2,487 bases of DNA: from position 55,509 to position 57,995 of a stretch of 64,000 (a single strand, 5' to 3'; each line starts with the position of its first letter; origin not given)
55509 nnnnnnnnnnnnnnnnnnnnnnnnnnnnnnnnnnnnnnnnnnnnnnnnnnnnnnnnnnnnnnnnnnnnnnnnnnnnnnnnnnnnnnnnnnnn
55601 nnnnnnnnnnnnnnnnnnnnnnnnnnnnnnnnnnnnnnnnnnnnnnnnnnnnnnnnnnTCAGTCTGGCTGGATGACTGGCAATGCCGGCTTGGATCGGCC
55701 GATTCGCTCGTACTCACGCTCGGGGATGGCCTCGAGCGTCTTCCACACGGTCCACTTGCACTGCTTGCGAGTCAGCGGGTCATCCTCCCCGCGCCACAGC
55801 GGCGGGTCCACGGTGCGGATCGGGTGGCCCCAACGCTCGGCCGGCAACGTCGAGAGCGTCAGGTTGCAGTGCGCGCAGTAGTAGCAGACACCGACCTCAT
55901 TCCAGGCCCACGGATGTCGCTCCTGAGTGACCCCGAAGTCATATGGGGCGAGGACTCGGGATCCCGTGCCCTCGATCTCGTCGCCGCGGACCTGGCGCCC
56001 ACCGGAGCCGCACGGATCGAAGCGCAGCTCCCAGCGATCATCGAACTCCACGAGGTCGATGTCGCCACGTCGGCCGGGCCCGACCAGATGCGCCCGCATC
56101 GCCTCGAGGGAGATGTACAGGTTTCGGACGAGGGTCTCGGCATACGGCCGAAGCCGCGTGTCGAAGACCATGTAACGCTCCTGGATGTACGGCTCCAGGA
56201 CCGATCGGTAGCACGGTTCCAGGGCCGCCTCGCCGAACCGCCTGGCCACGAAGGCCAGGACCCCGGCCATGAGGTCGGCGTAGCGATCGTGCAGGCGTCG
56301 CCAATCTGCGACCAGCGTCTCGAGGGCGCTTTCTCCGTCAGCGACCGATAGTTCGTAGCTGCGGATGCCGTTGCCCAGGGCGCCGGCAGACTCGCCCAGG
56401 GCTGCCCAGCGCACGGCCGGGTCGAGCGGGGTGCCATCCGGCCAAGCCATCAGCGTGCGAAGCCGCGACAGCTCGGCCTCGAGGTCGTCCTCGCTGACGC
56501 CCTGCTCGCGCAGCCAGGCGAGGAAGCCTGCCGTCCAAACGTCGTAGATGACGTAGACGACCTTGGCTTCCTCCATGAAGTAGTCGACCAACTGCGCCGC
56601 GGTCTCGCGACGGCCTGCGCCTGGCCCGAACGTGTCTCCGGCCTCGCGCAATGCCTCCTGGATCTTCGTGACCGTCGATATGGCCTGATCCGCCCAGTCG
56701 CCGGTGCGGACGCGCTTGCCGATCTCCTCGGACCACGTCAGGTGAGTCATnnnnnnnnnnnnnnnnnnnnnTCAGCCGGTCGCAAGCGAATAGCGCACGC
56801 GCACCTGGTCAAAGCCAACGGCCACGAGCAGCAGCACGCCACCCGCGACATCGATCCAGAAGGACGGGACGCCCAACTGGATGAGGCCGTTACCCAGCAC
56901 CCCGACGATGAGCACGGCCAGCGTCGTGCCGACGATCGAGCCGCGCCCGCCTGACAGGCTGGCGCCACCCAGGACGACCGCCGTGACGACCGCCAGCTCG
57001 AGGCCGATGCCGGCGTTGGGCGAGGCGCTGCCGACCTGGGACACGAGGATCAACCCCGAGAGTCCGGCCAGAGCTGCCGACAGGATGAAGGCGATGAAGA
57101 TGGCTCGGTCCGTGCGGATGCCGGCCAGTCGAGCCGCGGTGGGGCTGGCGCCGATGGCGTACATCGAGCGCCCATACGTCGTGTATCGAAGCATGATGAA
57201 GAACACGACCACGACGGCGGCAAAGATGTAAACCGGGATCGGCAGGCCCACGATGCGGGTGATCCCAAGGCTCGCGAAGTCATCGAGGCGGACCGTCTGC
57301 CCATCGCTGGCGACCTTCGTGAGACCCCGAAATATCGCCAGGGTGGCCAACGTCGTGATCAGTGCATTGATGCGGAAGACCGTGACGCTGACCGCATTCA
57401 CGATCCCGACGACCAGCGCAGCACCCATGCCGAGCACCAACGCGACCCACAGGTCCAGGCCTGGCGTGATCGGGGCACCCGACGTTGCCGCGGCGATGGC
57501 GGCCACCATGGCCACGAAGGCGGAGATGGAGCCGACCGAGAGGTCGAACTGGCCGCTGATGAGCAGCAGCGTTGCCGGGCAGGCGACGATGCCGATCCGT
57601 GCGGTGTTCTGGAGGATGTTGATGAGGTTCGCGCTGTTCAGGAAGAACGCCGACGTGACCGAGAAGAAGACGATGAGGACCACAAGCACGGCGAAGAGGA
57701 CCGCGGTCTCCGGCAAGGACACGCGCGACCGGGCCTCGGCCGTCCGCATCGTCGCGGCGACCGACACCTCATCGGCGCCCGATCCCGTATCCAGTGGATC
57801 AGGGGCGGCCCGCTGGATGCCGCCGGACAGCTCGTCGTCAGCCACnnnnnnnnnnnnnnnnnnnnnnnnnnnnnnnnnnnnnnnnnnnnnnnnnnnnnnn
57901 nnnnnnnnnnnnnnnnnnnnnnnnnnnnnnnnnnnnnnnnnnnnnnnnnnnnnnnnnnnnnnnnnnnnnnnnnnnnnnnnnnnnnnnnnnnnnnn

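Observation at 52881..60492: Transporter-to-dehydrogenase operon where the Cys-rich protein occupies the slot of the missing acid-sugar dehydratase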

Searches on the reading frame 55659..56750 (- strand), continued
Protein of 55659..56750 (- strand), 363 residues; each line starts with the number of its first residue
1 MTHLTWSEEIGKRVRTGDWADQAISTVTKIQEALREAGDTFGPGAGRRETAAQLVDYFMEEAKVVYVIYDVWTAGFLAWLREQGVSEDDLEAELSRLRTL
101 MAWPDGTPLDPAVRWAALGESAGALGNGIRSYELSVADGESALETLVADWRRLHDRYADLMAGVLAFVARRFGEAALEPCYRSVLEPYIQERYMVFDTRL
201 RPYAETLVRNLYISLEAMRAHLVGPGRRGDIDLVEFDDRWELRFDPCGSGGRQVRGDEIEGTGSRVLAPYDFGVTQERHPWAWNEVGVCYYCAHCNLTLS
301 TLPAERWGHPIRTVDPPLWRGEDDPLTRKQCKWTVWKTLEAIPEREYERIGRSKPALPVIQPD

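Call 72: find_encoding_contigs(protein=P0420, flank=9000, max_places=1)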
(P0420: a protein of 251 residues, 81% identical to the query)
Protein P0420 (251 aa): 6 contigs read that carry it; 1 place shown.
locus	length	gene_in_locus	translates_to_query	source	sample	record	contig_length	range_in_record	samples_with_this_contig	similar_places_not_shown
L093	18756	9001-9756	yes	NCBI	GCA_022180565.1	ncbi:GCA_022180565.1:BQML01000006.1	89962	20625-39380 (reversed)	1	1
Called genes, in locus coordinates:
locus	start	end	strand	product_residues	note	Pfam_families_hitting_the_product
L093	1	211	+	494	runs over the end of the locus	-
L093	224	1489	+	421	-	PF00266:Aminotran_5, PF01041:DegT_DnrJ_EryC1, PF01053:Cys_Met_Meta_PP (faint)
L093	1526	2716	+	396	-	PF01261:AP_endonuc_2 (faint)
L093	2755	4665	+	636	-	PF00474:SSF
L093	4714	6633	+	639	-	PF00474:SSF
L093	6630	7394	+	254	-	PF00106:adh_short, PF08659:KR, PF23441:SDR, PF13561:adh_short_C2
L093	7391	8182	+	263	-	-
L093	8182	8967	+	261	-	PF00106:adh_short, PF08659:KR (weak), PF13561:adh_short_C2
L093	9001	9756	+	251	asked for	-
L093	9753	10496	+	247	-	PF06314:ADC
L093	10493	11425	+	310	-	PF00389:2-Hacid_dh, PF02826:2-Hacid_dh_C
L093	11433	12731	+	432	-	PF01261:AP_endonuc_2, PF06134:RhaA (faint)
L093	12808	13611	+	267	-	PF09339:HTH_IclR, PF01614:IclR_C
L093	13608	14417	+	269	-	PF01261:AP_endonuc_2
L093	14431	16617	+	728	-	-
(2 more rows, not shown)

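Call 73: search_protein_families(library=ncbifam, proteins=[L091:8180-9004:+, L091:10880-11659:+, L091:9762-10562:+, L091:11656-12627:+, L091:12653-13498:+, L091:6304-7368:+, L091:7374-8183:+, L088:7394-8194:+, L088:6630-7397:+, L088:8210-8980:+], max_evalue=1e-45)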
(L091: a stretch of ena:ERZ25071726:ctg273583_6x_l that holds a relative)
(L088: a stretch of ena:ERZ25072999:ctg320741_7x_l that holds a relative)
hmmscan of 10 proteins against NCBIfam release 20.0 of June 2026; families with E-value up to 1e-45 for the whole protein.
L091:8180-9004:+ (274 aa): 21 families
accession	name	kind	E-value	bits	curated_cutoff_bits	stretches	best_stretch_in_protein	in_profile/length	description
NF005559.1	PRK07231.1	subfamily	6.2e-59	199.5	215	1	9-256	1-247/249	glucose 1-dehydrogenase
NF004791.0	PRK06138.1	equivalog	4.4e-58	196.5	312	1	9-257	2-250/252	SDR family oxidoreductase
NF004198.0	PRK05653.1-3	equivalog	1.1e-54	185.5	296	1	10-255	5-245/248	3-oxoacyl-ACP reductase FabG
NF009466.0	PRK12826.1-2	subfamily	2.1e-54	184.6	222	1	13-256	4-244/248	3-oxoacyl-ACP reductase FabG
TIGR01830.1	3oxo_ACP_reduc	equivalog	3e-54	184.3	297.75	1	15-255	1-237/239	3-oxoacyl-[acyl-carrier-protein] reductase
NF004197.0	PRK05653.1-1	equivalog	8.4e-54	182.8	332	1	10-256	5-246/249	3-oxoacyl-ACP reductase FabG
NF052558.1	MBtsdlDhBudC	equivalog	1.2e-53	182.3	270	1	10-264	1-249/250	meso-2,3-butanediol dehydrogenase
NF005309.0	PRK06841.1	subfamily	1.4e-52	178.7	286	1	5-257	8-253/255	GolD/DthD family dehydrogenase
NF047923.1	pyridox_DH_SDR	equivalog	1.9e-52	178.2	325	1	11-256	2-240/243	pyridoxal 4-dehydrogenase, SDR-type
NF005067.0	PRK06484.1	equivalog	8.4e-51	173.1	713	1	11-263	8-258/524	short chain dehydrogenase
NF004818.0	PRK06172.1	equivalog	3.8e-50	170.6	336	1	9-256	4-250/253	SDR family oxidoreductase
NF004713.0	PRK06057.1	equivalog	4.2e-50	170.6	404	1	6-263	3-256/257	3-oxoacyl-ACP reductase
NF005472.0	PRK07067.1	equivalog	1e-49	169.4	338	1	9-255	3-253/257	L-iditol 2-dehydrogenase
NF004202.0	PRK05653.2-2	equivalog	1.5e-49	168.9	333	1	9-255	4-246/259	3-oxoacyl-ACP reductase FabG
NF009093.0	PRK12429.1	subfamily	3.8e-49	167.3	258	1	11-257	4-257/259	3-hydroxybutyrate dehydrogenase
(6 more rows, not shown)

L091:10880-11659:+ (259 aa): 7 families
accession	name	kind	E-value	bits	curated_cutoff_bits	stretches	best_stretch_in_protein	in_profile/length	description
NF005559.1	PRK07231.1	subfamily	4.1e-55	187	215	1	7-243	2-243/249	glucose 1-dehydrogenase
NF005672.0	PRK07454.1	equivalog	1.8e-51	174.7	234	1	9-195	6-192/241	SDR family oxidoreductase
NF009466.0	PRK12826.1-2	subfamily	2.7e-49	167.9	222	1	10-245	4-242/248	3-oxoacyl-ACP reductase FabG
NF005436.0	PRK07023.1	equivalog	6.1e-48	163.8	292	1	10-210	6-205/248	SDR family oxidoreductase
NF052558.1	MBtsdlDhBudC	equivalog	7.9e-48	163.2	270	1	8-244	2-238/250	meso-2,3-butanediol dehydrogenase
NF004825.0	PRK06181.1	equivalog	1.8e-47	161.9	215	1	6-225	3-224/268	SDR family oxidoreductase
NF005806.0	PRK07666.1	equivalog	2.6e-46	157.9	286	1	5-200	3-198/239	3-ketoacyl-ACP reductase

L091:9762-10562:+ (266 aa): 1 family
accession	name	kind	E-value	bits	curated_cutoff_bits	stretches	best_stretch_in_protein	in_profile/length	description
NF002614.0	PRK02265.1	subfamily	2.8e-53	180.9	150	1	7-250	4-245/246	acetoacetate decarboxylase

L091:11656-12627:+ (323 aa): 5 families
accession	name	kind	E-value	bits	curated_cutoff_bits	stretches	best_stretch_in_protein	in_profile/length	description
TIGR01327.1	PGDH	equivalog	1.1e-66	225.7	454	1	29-316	18-304/525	phosphoglycerate dehydrogenase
NF005069.0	PRK06487.1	equivalog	3.7e-57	193.8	448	1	25-319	22-317/320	2-hydroxyacid dehydrogenase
NF009714.1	PRK13243.1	equivalog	1.2e-54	185.9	455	1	62-307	57-307/332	glyoxylate reductase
NF006263.0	PRK08410.1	equivalog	2.2e-50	171.8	389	1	27-302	19-296/311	D-2-hydroxyacid dehydrogenase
NF005387.0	PRK06932.1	equivalog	2.4e-47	161.5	492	1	41-301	34-298/314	2-hydroxyacid dehydrogenase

L091:12653-13498:+ (281 aa): 2 families
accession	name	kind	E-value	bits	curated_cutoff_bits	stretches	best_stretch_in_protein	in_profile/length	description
NF053535.1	DhyDRhmHlse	equivalog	9.9e-130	431.9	500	1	1-276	1-277/284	2,4-didehydro-3-deoxy-L-rhamnonate hydrolase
TIGR02303.1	HpaG-C-term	equivalog_domain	1.7e-50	171.8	276.4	1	66-275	39-240/245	4-hydroxyphenylacetate degradation bifunctional isomerase/decarboxylase, C-terminal subunit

L091:6304-7368:+ (354 aa): 0 families

L091:7374-8183:+ (269 aa): 0 families

L088:7394-8194:+ (266 aa): 0 families

L088:6630-7397:+ (255 aa): 31 families (the best 25 are shown)
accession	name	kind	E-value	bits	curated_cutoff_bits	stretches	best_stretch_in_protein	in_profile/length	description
NF053807.1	RhamDHLra1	equivalog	9.9e-69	231.8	400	1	4-252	2-248/252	L-rhamnose 1-dehydrogenase Lra1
NF009384.0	PRK12743.1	equivalog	2.4e-62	210.5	264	1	6-251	6-247/258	SDR family oxidoreductase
TIGR01830.1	3oxo_ACP_reduc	equivalog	1.2e-59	202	297.75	1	9-250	1-237/239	3-oxoacyl-[acyl-carrier-protein] reductase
NF005559.1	PRK07231.1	subfamily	6.6e-58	196.1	215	1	4-251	2-247/249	glucose 1-dehydrogenase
NF009466.0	PRK12826.1-2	subfamily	6.4e-57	192.8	222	1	7-252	4-245/248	3-oxoacyl-ACP reductase FabG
TIGR01832.1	kduD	equivalog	5.9e-54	183.2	338.85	1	2-253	1-247/248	2-dehydro-3-deoxy-D-gluconate 5-dehydrogenase KduD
NF041159.1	Rham_dhyd_Thplmales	equivalog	1.1e-52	179.1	450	1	3-251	2-248/253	L-rhamnose 1-dehydrogenase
TIGR03971.1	SDR_subfam_1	subfamily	1.8e-52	178.3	300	1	5-253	2-270/271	mycofactocin-coupled SDR family oxidoreductase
NF009464.0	PRK12824.1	subfamily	9.7e-52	176.1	269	1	8-252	4-243/245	3-oxoacyl-ACP reductase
NF005390.0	PRK06935.1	equivalog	7.7e-51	172.9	369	1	1-252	10-256/258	2-dehydro-3-deoxy-D-gluconate 5-dehydrogenase KduD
NF004522.0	PRK05867.1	equivalog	1.8e-50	172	447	1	1-252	6-253/255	SDR family oxidoreductase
NF004198.0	PRK05653.1-3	equivalog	2e-50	171.6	296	1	4-251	5-246/248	3-oxoacyl-ACP reductase FabG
NF005067.0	PRK06484.1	equivalog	3.5e-50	171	713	1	5-253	8-253/524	short chain dehydrogenase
NF006070.0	PRK08213.1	subfamily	4.4e-50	170.6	279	1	1-253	7-258/259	gluconate 5-dehydrogenase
NF004197.0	PRK05653.1-1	equivalog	4.7e-50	170.5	332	1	4-251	5-246/249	3-oxoacyl-ACP reductase FabG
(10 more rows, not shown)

L088:8210-8980:+ (256 aa): 19 families
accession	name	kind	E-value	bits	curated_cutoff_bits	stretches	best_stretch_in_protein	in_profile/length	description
NF052558.1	MBtsdlDhBudC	equivalog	4.6e-58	196.7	270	1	5-253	1-242/250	meso-2,3-butanediol dehydrogenase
NF005559.1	PRK07231.1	subfamily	1.2e-57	195.3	215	1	5-253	2-248/249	glucose 1-dehydrogenase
NF004791.0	PRK06138.1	equivalog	5.8e-56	189.6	312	1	5-253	3-250/252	SDR family oxidoreductase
NF006366.0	PRK08589.1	equivalog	2.8e-53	180.9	386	1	5-253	4-253/272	SDR family oxidoreductase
NF009466.0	PRK12826.1-2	subfamily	8.6e-53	179.3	222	1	6-253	2-245/248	3-oxoacyl-ACP reductase FabG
NF005472.0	PRK07067.1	equivalog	1.3e-52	178.9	338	1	5-253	4-255/257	L-iditol 2-dehydrogenase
TIGR01830.1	3oxo_ACP_reduc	equivalog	1.6e-52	178.6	297.75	1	10-252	1-238/239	3-oxoacyl-[acyl-carrier-protein] reductase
TIGR03971.1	SDR_subfam_1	subfamily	2.7e-50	171.2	300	1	5-254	1-270/271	mycofactocin-coupled SDR family oxidoreductase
NF004198.0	PRK05653.1-3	equivalog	1e-49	169.2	296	1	5-253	5-247/248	3-oxoacyl-ACP reductase FabG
NF005067.0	PRK06484.1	equivalog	2e-49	168.5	713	1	7-253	273-512/524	short chain dehydrogenase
NF005075.0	PRK06500.1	equivalog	7.8e-49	166.3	336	1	5-253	4-247/249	SDR family oxidoreductase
NF006074.0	PRK08220.1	equivalog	1.8e-48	165.4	312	1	2-255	3-250/251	2,3-dihydro-2,3-dihydroxybenzoate dehydrogenase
NF004197.0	PRK05653.1-1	equivalog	2.5e-48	164.9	332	1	2-253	2-247/249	3-oxoacyl-ACP reductase FabG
TIGR04316.1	dhbA_paeA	equivalog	3.9e-48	164.2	300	1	10-254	1-249/250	2,3-dihydro-2,3-dihydroxybenzoate dehydrogenase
TIGR02415.1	23BDH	subfamily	1.9e-47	161.9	304.35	1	8-254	1-253/254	acetoin reductase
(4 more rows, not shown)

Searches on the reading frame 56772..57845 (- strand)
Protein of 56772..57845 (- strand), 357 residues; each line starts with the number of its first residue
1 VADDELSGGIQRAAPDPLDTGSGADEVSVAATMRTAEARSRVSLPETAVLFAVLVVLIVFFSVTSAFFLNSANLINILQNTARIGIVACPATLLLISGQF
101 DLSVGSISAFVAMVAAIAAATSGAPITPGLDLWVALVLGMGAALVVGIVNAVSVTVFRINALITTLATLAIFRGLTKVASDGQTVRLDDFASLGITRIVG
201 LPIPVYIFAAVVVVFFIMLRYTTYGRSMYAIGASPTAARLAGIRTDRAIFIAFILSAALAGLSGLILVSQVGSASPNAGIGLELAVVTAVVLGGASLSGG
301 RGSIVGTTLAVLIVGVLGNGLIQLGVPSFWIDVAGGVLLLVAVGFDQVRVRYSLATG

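Call 3: search_protein_families(library=pfam, proteins=[window:56772-57845:-], max_evalue=0.01)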
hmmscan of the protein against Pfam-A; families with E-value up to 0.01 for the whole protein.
window:56772-57845:- (357 aa): 1 family
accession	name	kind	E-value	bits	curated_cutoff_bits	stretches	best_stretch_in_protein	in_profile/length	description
PF02653.21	BPD_transp_2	-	1.4e-36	126.5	26.8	1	74-341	2-268/269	Branched-chain amino acid transport system / permease component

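Call 4: search_protein_families(library=ncbifam, proteins=[window:56772-57845:-], max_evalue=0.01)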
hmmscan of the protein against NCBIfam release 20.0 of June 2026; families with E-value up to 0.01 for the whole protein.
window:56772-57845:- (357 aa): 14 families
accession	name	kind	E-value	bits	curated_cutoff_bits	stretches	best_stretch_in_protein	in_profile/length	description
NF008441.0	PRK11285.1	equivalog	2e-64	217.8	378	1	32-351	14-328/333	L-arabinose ABC transporter permease AraH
NF007067.0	PRK09512.1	equivalog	1.5e-55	188.7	398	1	43-347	16-318/321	ribose ABC transporter permease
NF040906.3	GguB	equivalog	1e-52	179.6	450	2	195-347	218-370/375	multiple monosaccharide ABC transporter permease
NF007252.0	PRK09699.1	equivalog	2e-39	135.8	396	1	49-348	28-323/326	D-allose ABC transporter permease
NF007014.0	PRK09478.1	equivalog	1.4e-37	129.8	386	1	42-349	10-331/336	galactose/methyl galactoside ABC transporter permease MglC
NF011612.1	PRK15038.1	equivalog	3.9e-37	128.1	500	1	49-343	7-302/322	autoinducer 2 ABC transporter permease LsrD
NF011961.0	PRK15432.1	equivalog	7.2e-36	124.1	388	1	46-354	10-311/344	autoinducer 2 ABC transporter permease LsrC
NF008630.0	PRK11618.1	equivalog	9.2e-36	123.7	363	1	50-348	12-311/331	galactofuranose ABC transporter, permease protein YjfF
NF041862.1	YtfT_transport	equivalog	2.4e-30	105.9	535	1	34-342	8-320/339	galactofuranose ABC transporter, ATP-binding protein YtfT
TIGR03408.1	urea_trans_UrtC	equivalog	4.1e-07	30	296.2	1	206-344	170-305/313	urea ABC transporter permease subunit UrtC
NF008011.0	PRK10740.1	equivalog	4.7e-07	29.7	379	1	203-317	160-267/308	high-affinity branched-chain amino acid ABC transporter permease LivH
TIGR03409.1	urea_trans_UrtB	equivalog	2e-05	24.4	250.3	1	109-324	43-259/291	urea ABC transporter permease subunit UrtB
NF008450.0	PRK11301.1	subfamily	0.00028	20.4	366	1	205-318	264-376/418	high-affinity branched-chain amino acid ABC transporter permease LivM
NF047929.1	ABC_B6_perm_2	equivalog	0.0016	17.6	400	0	77-341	49-321/337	putative B6 ABC transporter permease subunit 2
